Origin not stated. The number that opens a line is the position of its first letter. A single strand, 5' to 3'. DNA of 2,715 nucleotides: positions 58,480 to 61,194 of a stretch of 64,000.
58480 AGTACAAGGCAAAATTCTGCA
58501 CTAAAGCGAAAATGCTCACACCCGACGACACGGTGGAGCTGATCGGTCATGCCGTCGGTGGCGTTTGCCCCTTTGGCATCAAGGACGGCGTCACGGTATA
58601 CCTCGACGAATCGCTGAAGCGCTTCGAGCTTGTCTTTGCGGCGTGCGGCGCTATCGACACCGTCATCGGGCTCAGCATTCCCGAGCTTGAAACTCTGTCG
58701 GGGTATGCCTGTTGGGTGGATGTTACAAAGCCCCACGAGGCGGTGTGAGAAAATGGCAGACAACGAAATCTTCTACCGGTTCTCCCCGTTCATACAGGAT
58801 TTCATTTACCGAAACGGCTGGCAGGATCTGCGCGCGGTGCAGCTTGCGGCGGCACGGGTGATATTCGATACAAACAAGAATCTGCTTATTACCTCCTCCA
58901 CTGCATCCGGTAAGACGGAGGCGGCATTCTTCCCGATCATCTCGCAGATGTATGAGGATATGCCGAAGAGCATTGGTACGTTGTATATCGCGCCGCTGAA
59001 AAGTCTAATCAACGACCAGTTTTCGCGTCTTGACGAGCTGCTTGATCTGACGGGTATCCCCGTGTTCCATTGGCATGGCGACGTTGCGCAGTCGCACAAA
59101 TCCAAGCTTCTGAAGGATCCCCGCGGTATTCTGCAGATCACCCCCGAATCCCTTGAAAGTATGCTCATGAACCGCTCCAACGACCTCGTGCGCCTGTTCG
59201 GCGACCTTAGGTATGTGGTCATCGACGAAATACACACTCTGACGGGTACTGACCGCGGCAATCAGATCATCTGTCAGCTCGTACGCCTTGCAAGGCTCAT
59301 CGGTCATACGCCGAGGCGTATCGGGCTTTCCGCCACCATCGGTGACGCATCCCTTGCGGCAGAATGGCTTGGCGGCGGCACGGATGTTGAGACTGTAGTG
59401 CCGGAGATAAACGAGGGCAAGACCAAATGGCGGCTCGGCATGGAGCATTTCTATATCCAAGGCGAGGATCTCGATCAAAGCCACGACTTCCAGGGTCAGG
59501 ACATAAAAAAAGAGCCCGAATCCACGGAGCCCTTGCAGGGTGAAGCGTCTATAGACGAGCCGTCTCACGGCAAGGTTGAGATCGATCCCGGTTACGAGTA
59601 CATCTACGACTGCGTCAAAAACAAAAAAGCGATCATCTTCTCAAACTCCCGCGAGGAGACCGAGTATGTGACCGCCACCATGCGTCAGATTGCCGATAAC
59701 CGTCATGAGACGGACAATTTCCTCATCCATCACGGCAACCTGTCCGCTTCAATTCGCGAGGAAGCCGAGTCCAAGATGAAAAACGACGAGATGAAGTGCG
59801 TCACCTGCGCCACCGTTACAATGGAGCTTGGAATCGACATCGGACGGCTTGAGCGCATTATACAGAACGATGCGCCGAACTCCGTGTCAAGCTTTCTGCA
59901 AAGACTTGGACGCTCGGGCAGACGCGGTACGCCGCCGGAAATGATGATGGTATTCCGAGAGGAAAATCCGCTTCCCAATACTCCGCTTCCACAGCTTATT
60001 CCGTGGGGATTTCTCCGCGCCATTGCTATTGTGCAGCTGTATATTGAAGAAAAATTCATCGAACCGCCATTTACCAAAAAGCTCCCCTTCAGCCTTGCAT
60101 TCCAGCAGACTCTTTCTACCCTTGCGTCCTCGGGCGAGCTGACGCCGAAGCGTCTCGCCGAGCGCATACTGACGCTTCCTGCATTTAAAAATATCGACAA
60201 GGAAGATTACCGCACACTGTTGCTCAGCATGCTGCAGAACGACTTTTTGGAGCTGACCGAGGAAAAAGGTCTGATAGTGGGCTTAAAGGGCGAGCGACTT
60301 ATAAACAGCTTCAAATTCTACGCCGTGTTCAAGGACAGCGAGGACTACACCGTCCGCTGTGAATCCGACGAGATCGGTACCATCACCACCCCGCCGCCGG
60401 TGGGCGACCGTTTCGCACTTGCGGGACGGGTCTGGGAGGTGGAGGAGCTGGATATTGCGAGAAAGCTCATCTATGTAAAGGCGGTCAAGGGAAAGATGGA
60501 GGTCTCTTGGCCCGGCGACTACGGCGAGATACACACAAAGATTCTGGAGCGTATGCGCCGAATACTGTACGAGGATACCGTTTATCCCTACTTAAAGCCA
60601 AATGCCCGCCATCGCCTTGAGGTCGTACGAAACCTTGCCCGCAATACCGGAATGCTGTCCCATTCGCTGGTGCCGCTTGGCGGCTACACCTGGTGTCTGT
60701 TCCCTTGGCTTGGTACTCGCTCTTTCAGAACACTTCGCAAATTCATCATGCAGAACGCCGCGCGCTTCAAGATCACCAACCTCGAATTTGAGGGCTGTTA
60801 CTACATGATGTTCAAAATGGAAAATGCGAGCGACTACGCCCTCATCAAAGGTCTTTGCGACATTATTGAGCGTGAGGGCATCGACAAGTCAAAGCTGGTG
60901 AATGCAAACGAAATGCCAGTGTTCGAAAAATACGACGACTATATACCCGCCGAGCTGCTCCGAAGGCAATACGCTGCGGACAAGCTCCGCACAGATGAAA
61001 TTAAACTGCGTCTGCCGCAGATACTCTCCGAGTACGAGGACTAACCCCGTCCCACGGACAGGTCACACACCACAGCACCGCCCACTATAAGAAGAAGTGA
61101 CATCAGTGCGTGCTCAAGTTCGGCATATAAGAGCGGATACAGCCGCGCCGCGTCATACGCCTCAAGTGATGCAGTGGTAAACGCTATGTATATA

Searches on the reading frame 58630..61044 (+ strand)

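Call 56: search_protein_families(library=pfam, proteins=[window:58630-61044:+], max_evalue=0.001)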
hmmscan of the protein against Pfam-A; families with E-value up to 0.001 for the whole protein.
window:58630-61044:+ (804 aa): 5 families
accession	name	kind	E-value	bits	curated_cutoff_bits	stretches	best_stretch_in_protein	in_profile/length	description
PF00270.35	DEAD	-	1.8e-27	96.6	26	1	69-238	2-161/167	DEAD/DEAH box helicase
PF00271.37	Helicase_C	-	4.9e-18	65.8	23.5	1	325-433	6-110/110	Helicase conserved C-terminal domain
PF04851.21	ResIII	-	2.4e-06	28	22.5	1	67-237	4-162/164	Type III restriction enzyme, res subunit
PF22590.2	Cas3-like_C_2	-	0.00047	20.8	27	1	347-432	15-104/106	CRISPR-associated nuclease/helicase Cas3, C-terminal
PF19306.5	WH_Lhr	-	0.00049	19.9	27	0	492-531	22-61/168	Large helicase-related protein, winged helix domain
